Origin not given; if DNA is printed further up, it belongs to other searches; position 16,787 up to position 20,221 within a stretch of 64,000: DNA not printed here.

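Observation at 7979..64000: A 56-kb, 25-gene, single-strand mega-PUL whose substrate cannot be read from known enzyme families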

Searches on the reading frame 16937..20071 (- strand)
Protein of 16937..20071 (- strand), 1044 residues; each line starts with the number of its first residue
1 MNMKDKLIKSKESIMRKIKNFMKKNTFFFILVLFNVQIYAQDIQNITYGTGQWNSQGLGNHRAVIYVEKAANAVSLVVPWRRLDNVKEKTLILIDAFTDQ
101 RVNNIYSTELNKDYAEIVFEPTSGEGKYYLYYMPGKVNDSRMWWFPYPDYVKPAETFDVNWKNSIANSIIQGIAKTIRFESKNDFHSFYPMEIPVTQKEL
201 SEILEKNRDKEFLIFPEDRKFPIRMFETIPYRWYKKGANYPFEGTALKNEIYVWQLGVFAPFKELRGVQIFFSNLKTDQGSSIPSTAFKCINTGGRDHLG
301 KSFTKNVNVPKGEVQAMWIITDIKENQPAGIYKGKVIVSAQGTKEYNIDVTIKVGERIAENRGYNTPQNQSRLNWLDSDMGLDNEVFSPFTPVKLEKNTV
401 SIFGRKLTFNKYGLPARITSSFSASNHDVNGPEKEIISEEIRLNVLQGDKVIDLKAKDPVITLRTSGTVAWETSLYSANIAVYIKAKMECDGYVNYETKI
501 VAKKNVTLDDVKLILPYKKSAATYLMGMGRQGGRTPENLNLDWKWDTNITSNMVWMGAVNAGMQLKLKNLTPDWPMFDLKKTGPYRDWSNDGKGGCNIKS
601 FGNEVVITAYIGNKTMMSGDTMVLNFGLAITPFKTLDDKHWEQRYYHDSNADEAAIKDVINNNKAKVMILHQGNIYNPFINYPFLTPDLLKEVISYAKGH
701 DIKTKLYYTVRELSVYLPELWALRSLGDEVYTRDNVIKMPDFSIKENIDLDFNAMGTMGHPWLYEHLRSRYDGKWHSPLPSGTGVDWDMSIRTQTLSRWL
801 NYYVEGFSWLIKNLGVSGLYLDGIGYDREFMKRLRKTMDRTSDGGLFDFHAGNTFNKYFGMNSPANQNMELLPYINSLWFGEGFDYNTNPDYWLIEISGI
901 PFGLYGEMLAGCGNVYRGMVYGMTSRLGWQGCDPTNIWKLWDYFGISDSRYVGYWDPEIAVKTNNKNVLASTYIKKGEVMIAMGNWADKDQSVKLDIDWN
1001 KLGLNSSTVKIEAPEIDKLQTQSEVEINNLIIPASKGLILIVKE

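Call 4: search_protein_families(library=pfam, proteins=[window:16937-20071:-], max_evalue=0.01)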
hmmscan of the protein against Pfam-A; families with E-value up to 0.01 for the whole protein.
window:16937-20071:- (1044 aa): 2 families
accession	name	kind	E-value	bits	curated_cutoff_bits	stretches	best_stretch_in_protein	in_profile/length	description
PF19543.5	GH123_N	-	0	1138.3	22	1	52-1043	2-969/969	Glycoside hydrolase 123, N-terminal domain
PF22680.2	Glyco_hydro_123_N_2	-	1.4e-05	25.4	27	1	304-339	106-141/142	Glycoside hydrolase 123 N-terminal domain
